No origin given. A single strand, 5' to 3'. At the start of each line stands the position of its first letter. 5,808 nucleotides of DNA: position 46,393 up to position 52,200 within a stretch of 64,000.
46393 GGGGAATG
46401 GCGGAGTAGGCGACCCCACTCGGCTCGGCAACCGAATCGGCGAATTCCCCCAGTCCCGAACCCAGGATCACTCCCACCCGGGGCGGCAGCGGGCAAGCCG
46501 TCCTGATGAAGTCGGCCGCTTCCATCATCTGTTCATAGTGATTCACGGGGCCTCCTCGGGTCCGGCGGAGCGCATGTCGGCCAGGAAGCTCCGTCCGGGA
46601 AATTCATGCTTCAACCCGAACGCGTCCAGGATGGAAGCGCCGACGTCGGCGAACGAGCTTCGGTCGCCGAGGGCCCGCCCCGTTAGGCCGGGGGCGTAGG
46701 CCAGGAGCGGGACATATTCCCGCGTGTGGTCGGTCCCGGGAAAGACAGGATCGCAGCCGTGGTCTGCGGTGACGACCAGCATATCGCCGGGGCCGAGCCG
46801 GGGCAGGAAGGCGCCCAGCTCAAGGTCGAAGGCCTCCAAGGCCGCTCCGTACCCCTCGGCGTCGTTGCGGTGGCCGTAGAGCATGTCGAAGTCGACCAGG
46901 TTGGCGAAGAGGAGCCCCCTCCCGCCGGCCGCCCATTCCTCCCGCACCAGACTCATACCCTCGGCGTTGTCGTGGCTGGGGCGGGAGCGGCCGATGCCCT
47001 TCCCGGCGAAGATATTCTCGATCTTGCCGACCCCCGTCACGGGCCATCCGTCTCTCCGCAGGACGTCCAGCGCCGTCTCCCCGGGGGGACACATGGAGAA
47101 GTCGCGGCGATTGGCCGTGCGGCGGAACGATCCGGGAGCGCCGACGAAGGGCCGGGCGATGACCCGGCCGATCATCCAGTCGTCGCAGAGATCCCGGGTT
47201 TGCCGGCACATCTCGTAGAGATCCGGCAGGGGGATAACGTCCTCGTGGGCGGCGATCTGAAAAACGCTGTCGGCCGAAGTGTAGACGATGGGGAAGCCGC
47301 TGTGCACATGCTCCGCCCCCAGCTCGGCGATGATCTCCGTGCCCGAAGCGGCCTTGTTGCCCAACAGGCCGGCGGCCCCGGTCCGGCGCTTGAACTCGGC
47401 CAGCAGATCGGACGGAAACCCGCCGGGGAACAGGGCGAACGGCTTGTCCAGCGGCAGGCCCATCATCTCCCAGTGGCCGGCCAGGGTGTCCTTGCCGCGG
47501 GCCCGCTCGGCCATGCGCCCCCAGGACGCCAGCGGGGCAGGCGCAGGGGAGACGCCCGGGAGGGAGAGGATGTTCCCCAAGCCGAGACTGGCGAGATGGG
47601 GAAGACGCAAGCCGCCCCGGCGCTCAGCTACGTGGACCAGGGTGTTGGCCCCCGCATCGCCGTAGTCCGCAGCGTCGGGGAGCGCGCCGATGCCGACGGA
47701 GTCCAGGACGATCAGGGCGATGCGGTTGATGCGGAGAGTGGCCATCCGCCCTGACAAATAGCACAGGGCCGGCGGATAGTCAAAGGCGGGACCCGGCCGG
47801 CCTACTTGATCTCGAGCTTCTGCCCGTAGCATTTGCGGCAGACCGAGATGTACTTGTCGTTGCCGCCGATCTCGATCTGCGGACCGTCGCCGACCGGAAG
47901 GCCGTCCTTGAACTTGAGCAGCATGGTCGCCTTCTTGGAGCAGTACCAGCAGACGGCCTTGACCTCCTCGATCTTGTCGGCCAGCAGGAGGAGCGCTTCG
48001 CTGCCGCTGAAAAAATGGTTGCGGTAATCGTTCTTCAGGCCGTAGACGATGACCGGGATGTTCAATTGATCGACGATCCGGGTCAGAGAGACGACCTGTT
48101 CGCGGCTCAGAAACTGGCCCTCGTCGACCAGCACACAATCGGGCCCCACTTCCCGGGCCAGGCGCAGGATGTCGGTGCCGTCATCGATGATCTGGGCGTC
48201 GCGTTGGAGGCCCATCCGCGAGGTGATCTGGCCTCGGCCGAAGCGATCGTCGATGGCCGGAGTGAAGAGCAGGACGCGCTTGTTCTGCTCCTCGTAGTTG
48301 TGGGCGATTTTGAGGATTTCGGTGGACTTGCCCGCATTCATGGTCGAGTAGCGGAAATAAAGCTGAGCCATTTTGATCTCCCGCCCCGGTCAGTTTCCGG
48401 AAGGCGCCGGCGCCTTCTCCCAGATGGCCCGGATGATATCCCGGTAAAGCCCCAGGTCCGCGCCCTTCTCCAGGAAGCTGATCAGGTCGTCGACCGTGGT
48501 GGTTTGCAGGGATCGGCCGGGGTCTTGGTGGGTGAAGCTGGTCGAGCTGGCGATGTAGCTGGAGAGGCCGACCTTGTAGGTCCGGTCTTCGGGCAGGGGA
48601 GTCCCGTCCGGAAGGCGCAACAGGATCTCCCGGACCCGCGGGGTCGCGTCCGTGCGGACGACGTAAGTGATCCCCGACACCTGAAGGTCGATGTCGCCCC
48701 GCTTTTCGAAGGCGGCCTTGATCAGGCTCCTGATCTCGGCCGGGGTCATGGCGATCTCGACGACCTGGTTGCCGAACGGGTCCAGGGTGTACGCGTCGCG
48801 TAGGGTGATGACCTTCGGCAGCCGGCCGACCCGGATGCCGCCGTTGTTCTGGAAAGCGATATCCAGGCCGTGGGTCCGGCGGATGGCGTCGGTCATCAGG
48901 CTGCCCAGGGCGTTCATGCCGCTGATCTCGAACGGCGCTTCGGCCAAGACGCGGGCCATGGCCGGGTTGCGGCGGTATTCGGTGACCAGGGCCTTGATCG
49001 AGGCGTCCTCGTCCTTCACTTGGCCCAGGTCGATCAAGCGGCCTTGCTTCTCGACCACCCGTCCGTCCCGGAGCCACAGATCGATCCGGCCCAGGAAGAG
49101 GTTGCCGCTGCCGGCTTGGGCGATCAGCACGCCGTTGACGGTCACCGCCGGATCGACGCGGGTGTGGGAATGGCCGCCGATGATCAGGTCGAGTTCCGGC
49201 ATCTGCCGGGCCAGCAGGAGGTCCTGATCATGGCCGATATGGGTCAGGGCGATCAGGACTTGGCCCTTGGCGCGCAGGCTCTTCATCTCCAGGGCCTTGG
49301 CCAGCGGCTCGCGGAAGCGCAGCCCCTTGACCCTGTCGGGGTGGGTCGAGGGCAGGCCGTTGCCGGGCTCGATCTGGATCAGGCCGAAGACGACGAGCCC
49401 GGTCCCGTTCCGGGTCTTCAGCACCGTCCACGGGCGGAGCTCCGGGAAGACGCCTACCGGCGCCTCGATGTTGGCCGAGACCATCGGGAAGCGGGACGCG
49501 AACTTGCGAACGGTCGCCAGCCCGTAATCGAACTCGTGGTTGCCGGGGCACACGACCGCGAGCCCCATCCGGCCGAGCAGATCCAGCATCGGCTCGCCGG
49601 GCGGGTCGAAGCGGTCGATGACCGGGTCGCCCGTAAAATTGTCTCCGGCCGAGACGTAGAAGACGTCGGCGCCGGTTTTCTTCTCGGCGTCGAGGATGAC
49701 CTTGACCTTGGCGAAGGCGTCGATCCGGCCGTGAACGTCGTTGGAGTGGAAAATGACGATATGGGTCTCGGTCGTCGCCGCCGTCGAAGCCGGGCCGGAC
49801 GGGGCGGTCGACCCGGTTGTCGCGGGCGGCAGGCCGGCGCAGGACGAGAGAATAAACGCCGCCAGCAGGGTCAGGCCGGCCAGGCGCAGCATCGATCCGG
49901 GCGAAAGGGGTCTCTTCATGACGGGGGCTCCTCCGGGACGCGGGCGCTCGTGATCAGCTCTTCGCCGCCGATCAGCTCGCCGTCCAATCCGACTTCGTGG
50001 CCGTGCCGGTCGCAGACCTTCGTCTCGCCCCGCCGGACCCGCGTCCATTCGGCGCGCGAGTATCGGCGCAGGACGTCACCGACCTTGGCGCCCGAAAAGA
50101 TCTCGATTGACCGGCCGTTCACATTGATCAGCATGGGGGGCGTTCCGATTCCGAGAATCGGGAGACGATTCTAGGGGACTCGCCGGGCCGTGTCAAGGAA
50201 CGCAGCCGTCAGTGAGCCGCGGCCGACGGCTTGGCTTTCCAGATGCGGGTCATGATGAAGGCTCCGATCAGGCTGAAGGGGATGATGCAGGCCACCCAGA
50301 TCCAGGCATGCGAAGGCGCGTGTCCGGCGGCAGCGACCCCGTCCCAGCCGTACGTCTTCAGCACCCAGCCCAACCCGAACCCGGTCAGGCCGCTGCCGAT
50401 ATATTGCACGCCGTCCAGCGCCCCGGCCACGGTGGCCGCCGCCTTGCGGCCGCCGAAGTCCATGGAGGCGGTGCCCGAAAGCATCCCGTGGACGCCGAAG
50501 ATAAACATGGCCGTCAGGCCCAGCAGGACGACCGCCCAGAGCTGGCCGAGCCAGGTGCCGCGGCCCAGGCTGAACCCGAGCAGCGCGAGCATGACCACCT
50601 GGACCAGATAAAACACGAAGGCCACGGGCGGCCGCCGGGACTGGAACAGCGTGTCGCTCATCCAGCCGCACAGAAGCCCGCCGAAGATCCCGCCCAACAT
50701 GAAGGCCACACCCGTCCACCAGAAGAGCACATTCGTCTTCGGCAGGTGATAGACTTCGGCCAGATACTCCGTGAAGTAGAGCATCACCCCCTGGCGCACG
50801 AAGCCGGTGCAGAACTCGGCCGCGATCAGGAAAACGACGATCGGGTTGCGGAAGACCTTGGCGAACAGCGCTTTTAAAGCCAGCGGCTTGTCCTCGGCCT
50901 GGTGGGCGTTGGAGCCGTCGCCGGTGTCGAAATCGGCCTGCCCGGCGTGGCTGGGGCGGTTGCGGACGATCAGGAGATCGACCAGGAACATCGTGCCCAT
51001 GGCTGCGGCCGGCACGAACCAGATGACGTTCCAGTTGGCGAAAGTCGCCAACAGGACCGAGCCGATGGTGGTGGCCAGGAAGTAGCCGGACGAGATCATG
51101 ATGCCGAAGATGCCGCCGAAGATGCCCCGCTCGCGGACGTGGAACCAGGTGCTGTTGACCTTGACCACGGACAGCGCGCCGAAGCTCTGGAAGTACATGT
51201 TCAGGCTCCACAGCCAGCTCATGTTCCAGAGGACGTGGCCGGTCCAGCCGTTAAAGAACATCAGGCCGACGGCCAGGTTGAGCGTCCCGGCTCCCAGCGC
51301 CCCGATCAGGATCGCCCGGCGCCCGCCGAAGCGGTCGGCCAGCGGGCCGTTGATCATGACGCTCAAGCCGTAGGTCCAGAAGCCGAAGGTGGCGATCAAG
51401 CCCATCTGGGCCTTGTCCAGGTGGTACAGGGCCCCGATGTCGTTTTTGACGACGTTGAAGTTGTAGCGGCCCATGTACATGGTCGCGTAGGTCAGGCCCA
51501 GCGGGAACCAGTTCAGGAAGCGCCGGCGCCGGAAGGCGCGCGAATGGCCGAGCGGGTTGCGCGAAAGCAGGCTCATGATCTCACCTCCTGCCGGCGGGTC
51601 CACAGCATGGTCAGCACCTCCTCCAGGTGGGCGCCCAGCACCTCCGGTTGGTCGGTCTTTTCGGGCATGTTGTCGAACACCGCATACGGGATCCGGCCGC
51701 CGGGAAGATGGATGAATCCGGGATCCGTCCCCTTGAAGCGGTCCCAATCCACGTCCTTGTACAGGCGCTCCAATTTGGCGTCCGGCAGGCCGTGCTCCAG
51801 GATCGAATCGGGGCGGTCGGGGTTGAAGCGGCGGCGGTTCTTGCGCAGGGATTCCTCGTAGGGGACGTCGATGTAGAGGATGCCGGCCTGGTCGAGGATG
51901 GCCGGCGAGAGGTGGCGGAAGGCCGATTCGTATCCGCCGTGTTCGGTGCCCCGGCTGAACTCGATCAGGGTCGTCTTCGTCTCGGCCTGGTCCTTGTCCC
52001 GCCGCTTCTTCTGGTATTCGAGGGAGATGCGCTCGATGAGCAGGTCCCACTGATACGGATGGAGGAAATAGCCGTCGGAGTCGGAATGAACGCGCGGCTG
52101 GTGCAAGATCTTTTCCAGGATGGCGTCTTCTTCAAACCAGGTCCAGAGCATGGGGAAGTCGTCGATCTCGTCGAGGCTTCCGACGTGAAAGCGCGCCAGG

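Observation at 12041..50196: About 38-kb nucleic-acid / nucleoside / base catabolic supercluster in an anaerobe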

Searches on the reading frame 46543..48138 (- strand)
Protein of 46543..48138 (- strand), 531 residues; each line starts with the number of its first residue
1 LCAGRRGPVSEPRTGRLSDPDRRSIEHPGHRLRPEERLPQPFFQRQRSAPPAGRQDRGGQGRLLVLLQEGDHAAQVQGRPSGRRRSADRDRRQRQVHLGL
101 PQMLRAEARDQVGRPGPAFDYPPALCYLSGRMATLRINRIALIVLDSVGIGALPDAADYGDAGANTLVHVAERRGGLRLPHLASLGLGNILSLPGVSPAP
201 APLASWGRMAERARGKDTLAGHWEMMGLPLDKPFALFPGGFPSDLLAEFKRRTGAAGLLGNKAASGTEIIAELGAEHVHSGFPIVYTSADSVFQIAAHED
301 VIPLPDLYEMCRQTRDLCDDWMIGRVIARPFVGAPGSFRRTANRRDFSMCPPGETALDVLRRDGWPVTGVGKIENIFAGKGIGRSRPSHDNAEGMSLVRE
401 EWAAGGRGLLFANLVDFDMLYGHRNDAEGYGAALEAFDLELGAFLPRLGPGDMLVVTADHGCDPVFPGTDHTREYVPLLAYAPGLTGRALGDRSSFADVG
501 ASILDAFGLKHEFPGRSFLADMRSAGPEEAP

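Call 8: search_protein_families(library=pfam, proteins=[window:46543-48138:-], max_evalue=0.001)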
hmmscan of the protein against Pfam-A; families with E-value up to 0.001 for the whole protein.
window:46543-48138:- (531 aa): 1 family
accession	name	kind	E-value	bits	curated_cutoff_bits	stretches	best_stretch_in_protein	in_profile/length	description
PF01676.23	Metalloenzyme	-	1.6e-34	120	24.3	1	139-510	2-251/252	Metalloenzyme superfamily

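Call 13: search_protein_families(library=ncbifam, proteins=[window:46543-48138:-], max_evalue=0.00001)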
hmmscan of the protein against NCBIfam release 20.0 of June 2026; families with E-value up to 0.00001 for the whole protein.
window:46543-48138:- (531 aa): 3 families
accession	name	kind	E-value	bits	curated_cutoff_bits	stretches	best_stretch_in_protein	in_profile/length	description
NF003766.0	PRK05362.1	equivalog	1.8e-153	511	256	1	137-521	3-394/396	phosphopentomutase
TIGR01696.1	deoB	equivalog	6.9e-132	439.9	341.2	1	139-511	1-375/381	phosphopentomutase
NF009049.0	PRK12383.1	equivalog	9.1e-53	179.6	254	2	359-526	239-405/408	phosphopentomutase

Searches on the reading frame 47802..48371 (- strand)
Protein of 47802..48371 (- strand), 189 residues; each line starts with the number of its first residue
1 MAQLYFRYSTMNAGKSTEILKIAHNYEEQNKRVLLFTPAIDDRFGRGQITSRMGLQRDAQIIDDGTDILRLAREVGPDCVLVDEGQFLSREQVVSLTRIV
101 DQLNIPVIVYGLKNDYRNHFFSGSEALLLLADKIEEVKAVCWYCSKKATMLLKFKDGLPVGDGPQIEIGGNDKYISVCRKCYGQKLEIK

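Call 8: search_protein_families(library=pfam, proteins=[window:47802-48371:-], max_evalue=0.001)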
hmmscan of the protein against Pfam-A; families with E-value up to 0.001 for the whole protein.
window:47802-48371:- (189 aa): 1 family
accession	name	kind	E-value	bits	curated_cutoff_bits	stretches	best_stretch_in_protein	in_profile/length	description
PF00265.24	TK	-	1.2e-50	172.2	20.6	1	2-182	1-176/176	Thymidine kinase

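Call 13: search_protein_families(library=ncbifam, proteins=[window:47802-48371:-], max_evalue=0.00001)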
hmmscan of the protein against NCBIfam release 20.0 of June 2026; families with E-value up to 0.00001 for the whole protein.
window:47802-48371:- (189 aa): 5 families
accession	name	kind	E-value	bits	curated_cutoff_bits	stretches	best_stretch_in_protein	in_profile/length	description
NF003299.0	PRK04296.1-4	equivalog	1.2e-81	273.1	284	1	1-183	1-185/191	thymidine kinase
NF003300.0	PRK04296.1-5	equivalog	4.3e-71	238.7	195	1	1-186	1-191/194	thymidine kinase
NF003298.0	PRK04296.1-3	equivalog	3.5e-59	199.8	375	1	1-187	1-191/205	thymidine kinase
NF003297.0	PRK04296.1-2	equivalog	2.8e-37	128.4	252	1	1-182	1-193/216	thymidine kinase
NF003296.0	PRK04296.1-1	equivalog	2.4e-35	122.3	183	1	10-184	16-189/195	thymidine kinase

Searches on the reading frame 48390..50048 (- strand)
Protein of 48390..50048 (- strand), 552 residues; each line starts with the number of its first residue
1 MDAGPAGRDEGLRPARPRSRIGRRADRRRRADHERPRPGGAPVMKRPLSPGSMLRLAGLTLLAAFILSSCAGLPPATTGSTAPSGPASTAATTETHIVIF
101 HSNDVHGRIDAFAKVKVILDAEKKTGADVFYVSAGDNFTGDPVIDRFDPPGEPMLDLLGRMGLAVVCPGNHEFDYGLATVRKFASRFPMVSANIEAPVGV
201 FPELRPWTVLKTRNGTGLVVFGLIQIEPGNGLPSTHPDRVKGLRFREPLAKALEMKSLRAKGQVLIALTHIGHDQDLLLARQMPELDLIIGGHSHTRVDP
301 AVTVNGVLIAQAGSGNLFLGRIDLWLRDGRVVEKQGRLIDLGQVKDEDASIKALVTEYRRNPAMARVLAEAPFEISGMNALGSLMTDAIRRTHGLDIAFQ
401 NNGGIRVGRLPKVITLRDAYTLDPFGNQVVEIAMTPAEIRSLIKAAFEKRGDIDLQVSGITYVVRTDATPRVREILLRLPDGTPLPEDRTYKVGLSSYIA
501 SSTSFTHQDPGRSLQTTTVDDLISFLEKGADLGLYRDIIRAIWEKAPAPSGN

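Call 8: search_protein_families(library=pfam, proteins=[window:48390-50048:-], max_evalue=0.001)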
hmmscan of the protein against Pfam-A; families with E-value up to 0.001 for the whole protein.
window:48390-50048:- (552 aa): 2 families
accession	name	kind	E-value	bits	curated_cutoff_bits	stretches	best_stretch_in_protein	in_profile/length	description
PF02872.23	5_nucleotid_C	-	5.9e-22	78.9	23.6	1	379-501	22-148/158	5'-nucleotidase, C-terminal domain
PF00149.33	Metallophos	-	3e-14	54.3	21.5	1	99-296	3-190/191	Calcineurin-like phosphoesterase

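Call 13: search_protein_families(library=ncbifam, proteins=[window:48390-50048:-], max_evalue=0.00001)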
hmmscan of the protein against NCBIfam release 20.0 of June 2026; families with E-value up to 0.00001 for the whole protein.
window:48390-50048:- (552 aa): 11 families
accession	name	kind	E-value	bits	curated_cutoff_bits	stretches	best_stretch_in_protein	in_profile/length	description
NF006934.0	PRK09419.1-1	subfamily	1e-37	129.4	1646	1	90-501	624-1059/1174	multifunctional 2',3'-cyclic-nucleotide 2'-phosphodiesterase/3'-nucleotidase/5'-nucleotidase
NF007109.1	PRK09558.1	equivalog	5.4e-30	104.7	600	2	88-298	27-259/550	bifunctional UDP-sugar hydrolase/5'-nucleotidase UshA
NF006937.0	PRK09419.1-4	equivalog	3.6e-29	100.8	2554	1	213-500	796-1108/1411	multifunctional 2',3'-cyclic-nucleotide 2'-phosphodiesterase/3'-nucleotidase/5'-nucleotidase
NF006935.0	PRK09419.1-2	equivalog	9.8e-27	93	2801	1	255-500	855-1129/1445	multifunctional 2',3'-cyclic-nucleotide 2'-phosphodiesterase/3'-nucleotidase/5'-nucleotidase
NF040549.1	Nt5e_LPXTG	exception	1.5e-23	83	1050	1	87-444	89-487/731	cell surface ecto-5'-nucleotidase Nt5e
TIGR04486.1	thiosulf_SoxB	equivalog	4.8e-20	71.3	550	1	104-493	109-514/556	thiosulfohydrolase SoxB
TIGR01530.1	nadN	equivalog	1.7e-16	59.9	436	2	392-501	392-512/550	NAD nucleotidase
NF041198.1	UshA_like_PCGU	equivalog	1.5e-15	56.8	275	1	158-378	101-319/519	UshA-like (seleno)protein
NF006936.0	PRK09419.1-3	equivalog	5.8e-14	50.7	2542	1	374-501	1027-1150/1212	multifunctional 2',3'-cyclic-nucleotide 2'-phosphodiesterase/3'-nucleotidase/5'-nucleotidase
NF047875.1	5nuc_LPXTG_Strp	exception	1.8e-09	36.7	1050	1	355-467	363-483/684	surface-anchored 5'-nucleotidase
NF008871.0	PRK11907.1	equivalog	9.3e-06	24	1266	0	111-207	143-248/814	bifunctional 2',3'-cyclic-nucleotide 2'-phosphodiesterase/3'-nucleotidase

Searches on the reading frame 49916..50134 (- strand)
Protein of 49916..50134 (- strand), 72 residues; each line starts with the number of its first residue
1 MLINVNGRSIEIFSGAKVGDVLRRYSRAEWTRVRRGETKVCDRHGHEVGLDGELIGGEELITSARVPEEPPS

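Call 69: search_protein_families(library=ncbifam, proteins=[window:49916-50134:-], max_evalue=0.01)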
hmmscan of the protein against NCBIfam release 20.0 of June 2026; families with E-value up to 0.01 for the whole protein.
window:49916-50134:- (72 aa): 0 families

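Call 77: search_protein_families(library=pfam, proteins=[window:49916-50134:-], max_evalue=0.1)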
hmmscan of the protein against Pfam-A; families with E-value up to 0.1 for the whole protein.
window:49916-50134:- (72 aa): 0 families

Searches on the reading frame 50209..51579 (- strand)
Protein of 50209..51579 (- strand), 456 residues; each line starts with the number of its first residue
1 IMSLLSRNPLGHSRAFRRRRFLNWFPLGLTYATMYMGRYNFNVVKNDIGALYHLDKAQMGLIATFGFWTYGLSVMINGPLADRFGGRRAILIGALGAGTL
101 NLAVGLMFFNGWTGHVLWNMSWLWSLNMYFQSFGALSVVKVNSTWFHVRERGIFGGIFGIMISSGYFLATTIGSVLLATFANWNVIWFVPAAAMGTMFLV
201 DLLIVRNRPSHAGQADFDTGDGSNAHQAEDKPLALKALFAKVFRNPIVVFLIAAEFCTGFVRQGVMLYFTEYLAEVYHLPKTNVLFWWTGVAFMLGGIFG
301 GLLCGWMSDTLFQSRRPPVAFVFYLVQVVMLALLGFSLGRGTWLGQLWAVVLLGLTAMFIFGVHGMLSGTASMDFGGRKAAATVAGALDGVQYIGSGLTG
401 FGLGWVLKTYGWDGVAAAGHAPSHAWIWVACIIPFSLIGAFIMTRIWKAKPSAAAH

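Call 77: search_protein_families(library=pfam, proteins=[window:50209-51579:-], max_evalue=0.1)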
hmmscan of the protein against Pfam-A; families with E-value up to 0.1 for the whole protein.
window:50209-51579:- (456 aa): 2 families
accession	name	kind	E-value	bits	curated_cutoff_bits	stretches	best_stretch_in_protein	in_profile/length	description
PF07690.21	MFS_1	-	3.4e-34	118.7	33.4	1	28-398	2-345/347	Major Facilitator Superfamily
PF03137.26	OATP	-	0.00015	20.7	25.8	1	228-334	275-380/545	Organic Anion Transporter Polypeptide (OATP) family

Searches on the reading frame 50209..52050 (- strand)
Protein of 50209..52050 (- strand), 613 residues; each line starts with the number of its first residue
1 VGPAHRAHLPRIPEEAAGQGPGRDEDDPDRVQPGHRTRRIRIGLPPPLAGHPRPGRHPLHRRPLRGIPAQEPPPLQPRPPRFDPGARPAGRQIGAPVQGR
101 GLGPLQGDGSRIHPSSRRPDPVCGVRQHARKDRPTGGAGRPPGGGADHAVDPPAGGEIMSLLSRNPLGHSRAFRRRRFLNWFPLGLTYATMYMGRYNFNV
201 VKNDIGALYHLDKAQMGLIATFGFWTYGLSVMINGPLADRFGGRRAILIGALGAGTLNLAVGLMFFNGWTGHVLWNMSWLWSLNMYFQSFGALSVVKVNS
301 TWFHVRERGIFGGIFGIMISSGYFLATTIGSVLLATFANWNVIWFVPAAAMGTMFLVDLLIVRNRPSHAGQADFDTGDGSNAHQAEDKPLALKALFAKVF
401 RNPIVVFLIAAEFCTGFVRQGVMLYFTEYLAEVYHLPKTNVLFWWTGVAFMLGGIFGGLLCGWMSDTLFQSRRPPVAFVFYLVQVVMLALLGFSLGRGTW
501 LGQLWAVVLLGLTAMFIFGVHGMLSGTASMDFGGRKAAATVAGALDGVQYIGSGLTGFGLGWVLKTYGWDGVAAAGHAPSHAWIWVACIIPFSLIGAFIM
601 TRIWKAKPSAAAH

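Call 8: search_protein_families(library=pfam, proteins=[window:50209-52050:-], max_evalue=0.001)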
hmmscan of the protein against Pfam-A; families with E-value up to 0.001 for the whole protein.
window:50209-52050:- (613 aa): 2 families
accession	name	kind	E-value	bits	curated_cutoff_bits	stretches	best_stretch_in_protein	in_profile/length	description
PF07690.21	MFS_1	-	8.6e-34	117.4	33.4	1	185-555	2-345/347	Major Facilitator Superfamily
PF03137.26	OATP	-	0.00015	20.7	25.8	1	385-491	275-380/545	Organic Anion Transporter Polypeptide (OATP) family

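Call 13: search_protein_families(library=ncbifam, proteins=[window:50209-52050:-], max_evalue=0.00001)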
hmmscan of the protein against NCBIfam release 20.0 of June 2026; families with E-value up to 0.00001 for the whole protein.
window:50209-52050:- (613 aa): 7 families
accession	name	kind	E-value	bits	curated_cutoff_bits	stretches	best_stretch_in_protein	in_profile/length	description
TIGR00881.1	2A0104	subfamily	2.7e-49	168.2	407.75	1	186-571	2-377/379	phosphoglycerate transporter protein PgtP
TIGR00712.1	glpT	equivalog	4.3e-33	115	632.55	1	172-571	22-415/440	glycerol-3-phosphate transporter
NF008661.1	PRK11663.1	subfamily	1.9e-31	109.5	564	1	174-573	25-413/439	MFS transporter family glucose-6-phosphate receptor UhpC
NF008433.0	PRK11273.1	equivalog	3.2e-26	92.5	748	1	172-572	22-416/452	glycerol-3-phosphate transporter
NF007107.1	PRK09556.1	equivalog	6.1e-18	65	497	1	177-600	27-445/469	hexose-6-phosphate:phosphate antiporter UhpT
NF047787.1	PhglyTportPgtP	equivalog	1.8e-15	56.7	750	1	172-571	22-417/451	phosphoglycerate transporter PgtP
TIGR00893.1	2A0114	subfamily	1.3e-11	44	395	1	186-573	1-381/399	D-galactonate transporter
